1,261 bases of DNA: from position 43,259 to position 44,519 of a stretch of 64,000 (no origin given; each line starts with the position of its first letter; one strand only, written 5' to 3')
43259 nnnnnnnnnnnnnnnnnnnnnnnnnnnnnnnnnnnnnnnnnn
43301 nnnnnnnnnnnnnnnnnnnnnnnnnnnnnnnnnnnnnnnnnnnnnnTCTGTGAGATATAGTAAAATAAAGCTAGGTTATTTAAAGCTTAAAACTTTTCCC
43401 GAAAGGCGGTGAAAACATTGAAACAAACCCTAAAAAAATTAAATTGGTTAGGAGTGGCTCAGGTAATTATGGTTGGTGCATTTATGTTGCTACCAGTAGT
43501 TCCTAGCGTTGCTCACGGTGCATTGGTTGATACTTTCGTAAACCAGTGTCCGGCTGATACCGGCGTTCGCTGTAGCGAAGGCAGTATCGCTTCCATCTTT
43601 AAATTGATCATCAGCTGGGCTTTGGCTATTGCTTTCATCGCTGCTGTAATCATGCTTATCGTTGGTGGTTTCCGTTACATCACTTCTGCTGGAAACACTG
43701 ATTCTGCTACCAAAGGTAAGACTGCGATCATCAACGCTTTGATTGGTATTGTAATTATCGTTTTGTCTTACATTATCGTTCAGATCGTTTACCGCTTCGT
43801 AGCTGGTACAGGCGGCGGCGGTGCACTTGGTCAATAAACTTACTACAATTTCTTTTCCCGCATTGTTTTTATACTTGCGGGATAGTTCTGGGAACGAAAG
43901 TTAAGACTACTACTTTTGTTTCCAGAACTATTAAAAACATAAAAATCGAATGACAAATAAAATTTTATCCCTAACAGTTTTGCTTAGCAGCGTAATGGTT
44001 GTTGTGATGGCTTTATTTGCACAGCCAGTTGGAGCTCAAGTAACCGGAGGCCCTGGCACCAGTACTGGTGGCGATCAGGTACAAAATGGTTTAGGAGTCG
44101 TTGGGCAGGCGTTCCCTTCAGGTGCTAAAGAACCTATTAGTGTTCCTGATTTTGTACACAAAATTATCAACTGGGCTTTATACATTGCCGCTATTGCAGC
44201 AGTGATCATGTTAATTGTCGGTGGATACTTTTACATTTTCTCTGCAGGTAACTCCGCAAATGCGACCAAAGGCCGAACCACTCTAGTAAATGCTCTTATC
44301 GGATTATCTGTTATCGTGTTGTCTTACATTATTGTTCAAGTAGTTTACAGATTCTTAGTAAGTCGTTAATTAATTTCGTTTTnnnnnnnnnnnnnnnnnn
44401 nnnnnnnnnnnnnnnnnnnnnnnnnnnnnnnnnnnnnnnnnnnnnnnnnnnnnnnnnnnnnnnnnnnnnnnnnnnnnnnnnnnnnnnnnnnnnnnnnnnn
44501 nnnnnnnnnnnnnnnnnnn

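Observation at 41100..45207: Tandem array of seven paralogous pilin-like genes with hypervariable N-domains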

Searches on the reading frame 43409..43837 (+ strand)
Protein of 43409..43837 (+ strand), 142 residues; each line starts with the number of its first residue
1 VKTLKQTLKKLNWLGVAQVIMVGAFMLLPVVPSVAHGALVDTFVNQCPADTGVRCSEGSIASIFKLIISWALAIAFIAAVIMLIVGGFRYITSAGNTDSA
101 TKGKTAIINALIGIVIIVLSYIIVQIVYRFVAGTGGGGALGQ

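Call 3: search_protein_families(library=pfam, proteins=[window:43409-43837:+], max_evalue=1)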
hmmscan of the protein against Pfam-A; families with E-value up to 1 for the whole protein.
window:43409-43837:+ (142 aa): 3 families
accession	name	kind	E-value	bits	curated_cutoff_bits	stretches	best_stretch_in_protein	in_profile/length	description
PF18895.5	T4SS_pilin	-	8.8e-10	39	26.6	1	63-127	8-71/71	Type IV secretion system pilin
PF19607.4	DUF6112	-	0.024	14.9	25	1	64-114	16-68/88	Family of unknown function (DUF6112)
PF05987.18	DUF898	-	0.24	10.9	28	1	57-128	174-245/336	Bacterial protein of unknown function (DUF898)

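Call 4: search_protein_families(library=ncbifam, proteins=[window:43409-43837:+], max_evalue=1)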
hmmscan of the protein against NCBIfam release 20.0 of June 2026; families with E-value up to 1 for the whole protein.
window:43409-43837:+ (142 aa): 3 families
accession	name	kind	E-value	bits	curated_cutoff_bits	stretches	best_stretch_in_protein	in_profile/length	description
NF045849.1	ICE_MMCAP2_0565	equivalog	6.3e-08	32.2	40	2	61-130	11-79/80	Mbov_0395 family pilin-like conjugal transfer protein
NF038218.1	IcmG_DotF_IVB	equivalog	0.14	11.8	200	1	97-130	38-71/266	type IVB secretion system protein IcmG/DotF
NF002669.0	PRK02391.1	equivalog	0.19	10.8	341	1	75-130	157-213/298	zinc metalloprotease HtpX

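Call 25: find_encoding_contigs(protein=window:43409-43837:+, flank=6000, max_places=10)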
Protein window:43409-43837:+ (142 aa): 4 contigs read that carry it; 2 places shown.
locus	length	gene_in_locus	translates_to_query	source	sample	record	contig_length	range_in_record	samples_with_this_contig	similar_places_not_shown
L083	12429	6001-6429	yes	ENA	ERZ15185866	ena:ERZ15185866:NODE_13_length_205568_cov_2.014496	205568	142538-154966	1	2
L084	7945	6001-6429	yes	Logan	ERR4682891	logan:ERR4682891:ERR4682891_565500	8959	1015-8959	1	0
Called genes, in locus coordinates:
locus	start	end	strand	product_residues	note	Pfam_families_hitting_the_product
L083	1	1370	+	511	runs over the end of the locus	PF05362:Lon_C (faint), PF13541:ChlI, PF05496:RuvB_N (faint), PF00493:MCM (faint), PF01078:Mg_chelatase, PF07728:AAA_5 (weak), PF13335:Mg_chelatase_C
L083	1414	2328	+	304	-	PF00483:NTP_transferase, PF12804:NTP_transf_3 (faint)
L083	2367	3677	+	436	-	PF01547:SBP_bac_1, PF13416:SBP_bac_8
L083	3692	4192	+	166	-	PF18895:T4SS_pilin (weak)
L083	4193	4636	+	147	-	PF04956:TrbC (weak), PF18895:T4SS_pilin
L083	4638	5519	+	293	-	PF18895:T4SS_pilin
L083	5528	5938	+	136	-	PF18895:T4SS_pilin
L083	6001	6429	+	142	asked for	PF18895:T4SS_pilin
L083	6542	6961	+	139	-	PF18895:T4SS_pilin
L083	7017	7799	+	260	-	PF18895:T4SS_pilin (weak)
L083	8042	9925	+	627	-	PF06480:FtsH_ext (faint), PF00004:AAA, PF07728:AAA_5 (weak), PF23902:AAA_lid_PRS2_C (weak), PF17862:AAA_lid_3, PF01434:Peptidase_M41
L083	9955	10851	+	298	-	-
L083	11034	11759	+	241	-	PF22935:RM44_endonuclase (faint), PF14622:Ribonucleas_3_3, PF00636:Ribonuclease_3, PF00035:dsrm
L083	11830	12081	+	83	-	PF02604:PhdYeFM_antitox (weak)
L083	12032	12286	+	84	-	-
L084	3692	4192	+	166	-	PF18895:T4SS_pilin (weak)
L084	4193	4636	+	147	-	PF04956:TrbC (weak), PF18895:T4SS_pilin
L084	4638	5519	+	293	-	PF18895:T4SS_pilin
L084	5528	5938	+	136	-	PF18895:T4SS_pilin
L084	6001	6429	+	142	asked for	PF18895:T4SS_pilin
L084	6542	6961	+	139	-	PF18895:T4SS_pilin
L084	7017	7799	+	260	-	PF18895:T4SS_pilin (weak)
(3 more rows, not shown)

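Call 28: find_homologous_proteins(query=window:43409-43834:+, max_evalue=0.001)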
Query window:43409-43834:+ (142 aa): 235 proteins with E <= 0.001 among 336 candidates; the best 120 are listed.
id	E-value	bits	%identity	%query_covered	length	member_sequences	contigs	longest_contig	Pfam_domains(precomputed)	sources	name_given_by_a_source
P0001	5.9e-78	278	95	100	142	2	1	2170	PF18895.6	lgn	-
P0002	1.0e-65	238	83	99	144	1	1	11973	PF18895.6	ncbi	-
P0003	3.0e-62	227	79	100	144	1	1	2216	PF18895.6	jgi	jgi:hypothetical protein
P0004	7.1e-62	226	78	99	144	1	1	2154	PF18895.6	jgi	-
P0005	7.4e-62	225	78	99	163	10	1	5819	PF18895.6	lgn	-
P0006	9.7e-62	225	79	84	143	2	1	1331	PF18895.6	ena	-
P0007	3.0e-61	223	77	92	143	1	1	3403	PF18895.6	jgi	jgi:hypothetical protein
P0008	3.5e-61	223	77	99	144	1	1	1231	PF18895.6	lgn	-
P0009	4.4e-61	223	76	92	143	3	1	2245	PF18895.6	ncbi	-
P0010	2.3e-60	221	78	99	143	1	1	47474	PF18895.6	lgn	-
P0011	4.8e-60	220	76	92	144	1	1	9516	PF18895.6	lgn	-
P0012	1.4e-59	218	78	90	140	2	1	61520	PF18895.6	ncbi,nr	ncbi:MAG TPA: hypothetical protein VHQ41_02675 [Patescibacteria group bacterium]|nr:hypothetical pro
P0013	4.2e-59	217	77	100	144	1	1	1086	PF18895.6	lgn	-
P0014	4.7e-59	216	78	100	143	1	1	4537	PF18895.6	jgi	jgi:hypothetical protein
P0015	5.0e-59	216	76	99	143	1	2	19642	PF18895.6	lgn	-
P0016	5.8e-59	216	77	99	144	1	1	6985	PF18895.6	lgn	-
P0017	7.3e-59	216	75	97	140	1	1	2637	PF18895.6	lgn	-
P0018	1.0e-58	215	77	89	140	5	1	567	PF18895.6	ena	-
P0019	1.0e-58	215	71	92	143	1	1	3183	PF18895.6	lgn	-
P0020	1.4e-58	215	77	99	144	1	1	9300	PF18895.6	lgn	-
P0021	1.4e-58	215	75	99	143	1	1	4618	PF18895.6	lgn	-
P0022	1.9e-58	214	76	99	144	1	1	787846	PF18895.6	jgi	jgi:Type IV secretion system pilin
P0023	2.0e-58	214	78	92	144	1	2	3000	PF18895.6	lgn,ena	-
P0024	2.8e-58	214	76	92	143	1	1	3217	PF18895.6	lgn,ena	-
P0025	4.6e-58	213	74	99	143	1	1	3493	PF18895.6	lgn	-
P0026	4.7e-58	213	75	99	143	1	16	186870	PF18895.6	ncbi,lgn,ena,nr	ncbi:hypothetical protein KA017_03720 [Candidatus Woesebacteria bacterium]|nr:hypothetical protein [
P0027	5.5e-58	213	80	91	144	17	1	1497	PF18895.6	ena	-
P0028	8.6e-58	212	76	97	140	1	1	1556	PF18895.6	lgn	-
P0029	1.0e-57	212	76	89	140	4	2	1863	PF18895.6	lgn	-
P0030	1.3e-57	212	74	99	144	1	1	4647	PF18895.6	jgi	jgi:hypothetical protein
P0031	3.8e-57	210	77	94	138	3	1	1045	PF18895.6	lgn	-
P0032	4.3e-57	210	75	99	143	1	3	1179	PF18895.6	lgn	-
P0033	5.2e-57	210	73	99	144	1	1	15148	PF18895.6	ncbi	-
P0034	6.0e-57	210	75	93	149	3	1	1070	PF18895.6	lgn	-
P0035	9.8e-57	209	76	94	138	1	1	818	PF18895.6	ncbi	-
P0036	1.7e-56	208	74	97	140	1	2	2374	PF18895.6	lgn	-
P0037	2.0e-56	208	77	99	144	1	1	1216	PF18895.6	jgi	jgi:hypothetical protein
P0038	2.2e-56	208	74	96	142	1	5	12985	PF18895.6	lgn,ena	-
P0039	3.3e-56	207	73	99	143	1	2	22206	PF18895.6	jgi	jgi:hypothetical protein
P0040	3.6e-56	207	75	99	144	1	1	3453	PF18895.6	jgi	jgi:hypothetical protein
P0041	7.6e-56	206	76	97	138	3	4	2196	PF18895.6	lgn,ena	-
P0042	8.1e-56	206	73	96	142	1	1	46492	PF18895.6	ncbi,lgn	-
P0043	8.7e-56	206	74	96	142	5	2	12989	PF18895.6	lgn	-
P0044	1.3e-55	205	75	99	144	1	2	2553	PF18895.6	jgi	jgi:hypothetical protein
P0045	2.3e-55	204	75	97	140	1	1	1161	PF18895.6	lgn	-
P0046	2.5e-55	204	77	94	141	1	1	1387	PF18895.6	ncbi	-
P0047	3.3e-55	204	73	99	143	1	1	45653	PF18895.6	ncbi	-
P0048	5.7e-55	203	72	91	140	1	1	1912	PF18895.6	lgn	-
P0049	1.1e-54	202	71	99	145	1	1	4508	PF18895.6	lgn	-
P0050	1.1e-54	202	70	99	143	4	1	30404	PF18895.6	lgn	-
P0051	3.5e-54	201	73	94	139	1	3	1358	PF18895.6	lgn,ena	-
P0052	3.8e-54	201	73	92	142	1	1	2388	PF18895.6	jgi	jgi:hypothetical protein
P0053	1.5e-53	199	71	99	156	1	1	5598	PF18895.6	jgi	jgi:hypothetical protein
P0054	2.2e-53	198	73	94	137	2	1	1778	PF18895.6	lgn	-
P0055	2.5e-53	198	72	94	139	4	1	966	PF18895.6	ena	-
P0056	2.5e-53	198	76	97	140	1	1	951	PF18895.6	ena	-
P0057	4.0e-53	197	72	92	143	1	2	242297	PF18895.6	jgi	jgi:hypothetical protein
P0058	9.0e-53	196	69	99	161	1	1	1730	PF18895.6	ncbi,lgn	-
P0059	4.7e-52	194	68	92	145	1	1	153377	PF18895.6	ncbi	-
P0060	5.0e-52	194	69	94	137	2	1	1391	PF18895.6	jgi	jgi:hypothetical protein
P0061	5.9e-52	193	71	92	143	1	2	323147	PF18895.6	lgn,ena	-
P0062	6.3e-52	193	68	91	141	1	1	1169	PF18895.6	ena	-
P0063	1.5e-51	192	69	99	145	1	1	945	PF18895.6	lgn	-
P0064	2.8e-51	191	81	85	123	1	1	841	PF18895.6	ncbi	-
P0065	3.9e-51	191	86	73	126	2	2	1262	PF18895.6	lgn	-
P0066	4.1e-51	191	82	80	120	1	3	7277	PF18895.6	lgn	-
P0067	1.4e-50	189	84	79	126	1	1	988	PF18895.6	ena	-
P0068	1.5e-50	189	69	91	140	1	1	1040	PF18895.6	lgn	-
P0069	1.6e-50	189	77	87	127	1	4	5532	PF18895.6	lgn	-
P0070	3.9e-50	188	69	89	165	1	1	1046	PF18895.6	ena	-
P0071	4.0e-50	188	64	96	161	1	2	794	PF18895.6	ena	-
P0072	9.9e-50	186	69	99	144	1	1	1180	PF18895.6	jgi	jgi:Na+/melibiose symporter-like transporter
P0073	1.6e-49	186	68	93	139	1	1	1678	PF18895.6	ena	-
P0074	2.8e-49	185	65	98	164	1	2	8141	PF18895.6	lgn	-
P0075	3.0e-49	185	69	87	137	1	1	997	PF18895.6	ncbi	-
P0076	6.6e-49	184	80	81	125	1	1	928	PF18895.6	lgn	-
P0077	1.1e-47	180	62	100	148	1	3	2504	PF18895.6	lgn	-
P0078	2.1e-47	179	82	72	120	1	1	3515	PF18895.6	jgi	jgi:heme/copper-type cytochrome/quinol oxidase subunit 2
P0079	3.5e-47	178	74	87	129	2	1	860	PF18895.6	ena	-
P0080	6.0e-47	177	70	91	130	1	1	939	PF18895.6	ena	-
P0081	6.4e-47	177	65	95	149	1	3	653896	PF18895.6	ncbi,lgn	-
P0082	9.6e-47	177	63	100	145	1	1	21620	PF18895.6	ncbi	-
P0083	1.0e-46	176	60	92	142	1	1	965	PF18895.6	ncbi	-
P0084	1.2e-46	176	66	87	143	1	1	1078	PF18895.6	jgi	jgi:hypothetical protein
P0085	1.2e-46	176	65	94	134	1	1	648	PF18895.6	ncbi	-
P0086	1.7e-46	176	63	89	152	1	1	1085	PF18895.6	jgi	jgi:hypothetical protein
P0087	4.5e-46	174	58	100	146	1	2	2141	PF18895.6,PF17197.10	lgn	-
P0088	5.2e-46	174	61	94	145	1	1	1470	PF18895.6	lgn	-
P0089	1.0e-45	173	60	93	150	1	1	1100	PF18895.6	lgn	-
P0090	1.7e-45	173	78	80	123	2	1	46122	PF18895.6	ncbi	-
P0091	3.0e-45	172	83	73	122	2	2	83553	PF18895.6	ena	-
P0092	4.2e-45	171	60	96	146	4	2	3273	PF18895.6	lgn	-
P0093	7.3e-45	170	60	99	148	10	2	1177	PF18895.6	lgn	-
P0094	9.3e-45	170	74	82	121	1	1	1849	PF18895.6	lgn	-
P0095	5.5e-44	168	60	92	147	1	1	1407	PF18895.6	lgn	-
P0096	6.3e-44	167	58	99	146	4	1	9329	PF18895.6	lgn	-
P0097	8.6e-44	167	59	94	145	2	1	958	PF18895.6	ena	-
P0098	8.7e-44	167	59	94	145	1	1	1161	PF18895.6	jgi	jgi:hypothetical protein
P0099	8.8e-44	167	59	93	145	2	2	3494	PF18895.6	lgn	-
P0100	1.6e-43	166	71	79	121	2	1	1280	PF18895.6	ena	-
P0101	1.7e-43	166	60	94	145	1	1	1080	PF18895.6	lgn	-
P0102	2.0e-43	166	57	92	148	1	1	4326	PF18895.6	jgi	jgi:ABC-type transport system involved in Fe-S cluster assembly fused permease/ATPase subunit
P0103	2.1e-43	166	58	97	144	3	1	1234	PF18895.6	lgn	-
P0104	2.7e-43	165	60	93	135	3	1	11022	PF18895.6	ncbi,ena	-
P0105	4.0e-43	165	57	94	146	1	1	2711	PF18895.6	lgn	-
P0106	4.8e-43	165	59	94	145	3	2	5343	PF18895.6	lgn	-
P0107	5.5e-43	164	57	94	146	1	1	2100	PF18895.6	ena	-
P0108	1.6e-42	163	58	93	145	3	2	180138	PF18895.6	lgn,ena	-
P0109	9.2e-42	160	57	96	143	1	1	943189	PF18895.6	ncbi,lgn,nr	ncbi:hypothetical protein IPM19_04480 [bacterium]|nr:MAG: hypothetical protein IPM19_04480 [bacteriu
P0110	1.8e-41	160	58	99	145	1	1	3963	PF18895.6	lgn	-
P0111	4.0e-41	158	59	99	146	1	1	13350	PF18895.6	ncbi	-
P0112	7.7e-41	157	57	94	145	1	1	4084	PF18895.6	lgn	-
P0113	2.0e-40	156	71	75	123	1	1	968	PF18895.6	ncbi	-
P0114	2.8e-40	156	60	91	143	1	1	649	PF18895.6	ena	-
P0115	4.7e-40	155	79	70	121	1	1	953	PF18895.6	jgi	jgi:hypothetical protein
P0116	4.9e-40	155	59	89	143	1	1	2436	PF18895.6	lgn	-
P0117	8.1e-40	154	62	82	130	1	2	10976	PF18895.6,PF17197.10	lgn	-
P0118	8.5e-40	154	64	77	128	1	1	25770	PF18895.6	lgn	-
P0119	1.2e-39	154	56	91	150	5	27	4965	PF18895.6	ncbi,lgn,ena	-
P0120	2.8e-39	152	70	77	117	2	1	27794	PF18895.6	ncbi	-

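Call 30: find_encoding_contigs(protein=P0001, flank=5000, max_places=4)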
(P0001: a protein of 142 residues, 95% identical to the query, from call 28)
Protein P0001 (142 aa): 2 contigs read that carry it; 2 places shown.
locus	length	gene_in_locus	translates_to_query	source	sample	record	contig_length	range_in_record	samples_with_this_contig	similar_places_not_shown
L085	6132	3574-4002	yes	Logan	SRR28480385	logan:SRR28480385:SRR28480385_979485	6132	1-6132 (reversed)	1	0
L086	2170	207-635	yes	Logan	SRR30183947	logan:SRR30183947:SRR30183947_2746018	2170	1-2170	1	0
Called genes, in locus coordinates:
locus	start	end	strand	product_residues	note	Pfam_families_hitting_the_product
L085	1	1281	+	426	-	?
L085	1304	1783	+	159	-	PF18895:T4SS_pilin (weak)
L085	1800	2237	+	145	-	PF18895:T4SS_pilin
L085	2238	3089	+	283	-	-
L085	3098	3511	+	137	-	PF18895:T4SS_pilin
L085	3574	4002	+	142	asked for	PF18895:T4SS_pilin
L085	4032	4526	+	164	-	PF18895:T4SS_pilin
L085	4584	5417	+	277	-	PF18895:T4SS_pilin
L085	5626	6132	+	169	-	?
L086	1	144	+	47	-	?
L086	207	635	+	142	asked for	PF18895:T4SS_pilin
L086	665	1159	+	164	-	PF18895:T4SS_pilin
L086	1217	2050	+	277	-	PF18895:T4SS_pilin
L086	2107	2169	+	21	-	?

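Call 39: search_solved_structures(query=A2, max_evalue=10, show_alignments=2)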
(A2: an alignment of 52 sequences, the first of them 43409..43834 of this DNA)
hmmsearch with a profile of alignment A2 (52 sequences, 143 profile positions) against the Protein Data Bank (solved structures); distinct sequences matched with E-value up to 10: 0.

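Call 43: predict_structure(alignment_id=A2)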
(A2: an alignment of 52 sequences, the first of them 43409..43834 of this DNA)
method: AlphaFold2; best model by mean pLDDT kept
length: 142 residues; sequences in the alignment: 52
mean_pLDDT: 69.5   pTM: 0.44
mean pLDDT of the five models: 69.5, 63.8, 62.1, 61.2, 60.5
residues with pLDDT >= 90: 14; 70-90: 55; 50-70: 53; < 50: 20
segments of 3 or more residues with pLDDT < 50: 36-38, 52-54, 134-142
pLDDT, mean of each block of 10 residues (from residue 1): 57 64 59 49 52 54 81 90 86 77 86 92 83 50 36
secondary structure, 60 per line:
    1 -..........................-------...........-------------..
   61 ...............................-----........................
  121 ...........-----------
elements in order: H2-27 H35-45 H59-91 H97-131

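Call 47: fold_search(model_id=the predicted structure, library=pdb)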
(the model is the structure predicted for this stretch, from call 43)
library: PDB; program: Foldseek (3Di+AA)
matches with E <= 10: 92; with E <= 0.001: 0
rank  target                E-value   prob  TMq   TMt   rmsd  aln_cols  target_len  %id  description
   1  8dfu_0                1.3e+00  0.80  0.42  0.66   3.5        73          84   11  Cryo-EM structure of conjugation pili from Aeropyrum pernix (released 2023-03-22)
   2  7p3r_A                1.6e+00  0.14  0.28  0.15   4.8        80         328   22  Helical structure of the toxin MakA from Vibrio cholera (released 2022-02-23)
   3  5u0p_V                2.0e+00  0.16  0.30  0.34   5.3        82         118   12  Cryo-EM structure of the transcriptional Mediator (released 2017-03-08)
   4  5jje_B                2.4e+00  0.10  0.21  0.39   7.3        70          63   21  Structure of the SRII/HtrII Complex in I212121 space group ("U" shape) (released 2017-02-15)
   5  4h63_V                2.6e+00  0.30  0.39  0.45   4.6        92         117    5  Structure of the Schizosaccharomyces pombe Mediator head module (released 2012-10-31)
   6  6t5a_A                2.6e+00  0.09  0.25  0.29   6.3        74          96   16  Crystal structure of herpes simplex virus 1 pUL7:pUL51 complex (released 2020-05-20)
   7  4o93_B                3.4e+00  0.23  0.28  0.16   8.2        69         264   16  Crystal structure of Thermus thermophilis transhydrogeanse domain II dimer (released 2014-12-31)
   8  5n9j_Z                3.4e+00  0.21  0.36  0.42   4.5        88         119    7  Core Mediator of transcriptional regulation (released 2017-05-17)
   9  4o9t_B                3.4e+00  0.07  0.16  0.10  13.6        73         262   19  Mechanism of transhydrogenase coupling proton translocation and hydride transfer (released 2014-06-11)
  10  8vc9_E                3.6e+00  0.13  0.30  0.14   6.0        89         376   15  Hybrid response regulator LvrB from Leptospira / phosphorylated REC form (released 2024-12-18)
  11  6cnn_A                4.2e+00  0.20  0.42  0.17  13.3       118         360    8  Cryo-EM structure of the human SK4/calmodulin channel complex in the Ca2+ bound state I (released 2018-05-02)
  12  8vc9_F                4.2e+00  0.20  0.35  0.16   4.9        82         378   12  Hybrid response regulator LvrB from Leptospira / phosphorylated REC form (released 2024-12-18)
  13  6rfs_L                4.2e+00  0.13  0.20  0.34  15.1        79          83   13  Cryo-EM structure of a respiratory complex I mutant lacking NDUFS4 (released 2019-12-11)
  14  7p3r_B                4.2e+00  0.06  0.22  0.12   5.0        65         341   25  Helical structure of the toxin MakA from Vibrio cholera (released 2022-02-23)
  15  6h2f_A                4.4e+00  0.47  0.31  0.14   1.6        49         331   18  Structure of the pre-pore AhlB of the tripartite alpha-pore forming toxin, AHL, from Aeromonas hydrophila. (released 2019-07-10)
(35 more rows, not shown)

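Call 79: search_protein_families(library=phrogs, proteins=[window:43409-43837:+], max_evalue=0.01)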
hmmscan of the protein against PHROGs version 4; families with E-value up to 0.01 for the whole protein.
window:43409-43837:+ (142 aa): 0 families

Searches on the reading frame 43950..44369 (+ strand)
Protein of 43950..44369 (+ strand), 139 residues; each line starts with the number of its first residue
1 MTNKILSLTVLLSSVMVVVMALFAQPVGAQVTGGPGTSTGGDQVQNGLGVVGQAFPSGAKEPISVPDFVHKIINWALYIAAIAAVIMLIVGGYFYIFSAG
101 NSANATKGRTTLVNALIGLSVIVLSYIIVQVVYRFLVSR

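Call 3: search_protein_families(library=pfam, proteins=[window:43950-44369:+], max_evalue=1)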
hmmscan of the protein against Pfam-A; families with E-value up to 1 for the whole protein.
window:43950-44369:+ (139 aa): 4 families
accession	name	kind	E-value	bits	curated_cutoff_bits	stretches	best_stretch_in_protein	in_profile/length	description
PF18895.5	T4SS_pilin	-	1.3e-08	35.3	26.6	1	68-132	8-71/71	Type IV secretion system pilin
PF04956.18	TrbC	-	0.00051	20.6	27.9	1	63-129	35-95/98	TrbC/VIRB2 pilin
PF19607.4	DUF6112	-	0.0095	16.2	25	1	69-116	16-65/88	Family of unknown function (DUF6112)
PF20990.2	DUF2207_C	-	0.88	9.7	33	1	6-110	141-198/247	Predicted membrane protein (DUF2207) C-terminal domain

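Call 4: search_protein_families(library=ncbifam, proteins=[window:43950-44369:+], max_evalue=1)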
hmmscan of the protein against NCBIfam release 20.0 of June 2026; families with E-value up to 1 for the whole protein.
window:43950-44369:+ (139 aa): 3 families
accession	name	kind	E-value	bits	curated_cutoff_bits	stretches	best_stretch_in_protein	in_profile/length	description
NF045849.1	ICE_MMCAP2_0565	equivalog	0.00038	20.1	40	1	67-134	11-78/80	Mbov_0395 family pilin-like conjugal transfer protein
NF047528.1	LIMLP_03685_anti-sigma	equivalog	0.1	11.8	200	1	70-106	57-93/347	LIMLP_03685 family anti-sigma factor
NF058587.1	archaellum_moto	equivalog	0.18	10.5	550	1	65-117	247-296/527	archaellum flagellar ATPase motor FlaI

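Call 79: search_protein_families(library=phrogs, proteins=[window:43950-44369:+], max_evalue=0.01)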
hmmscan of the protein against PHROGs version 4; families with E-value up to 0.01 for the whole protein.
window:43950-44369:+ (139 aa): 0 families
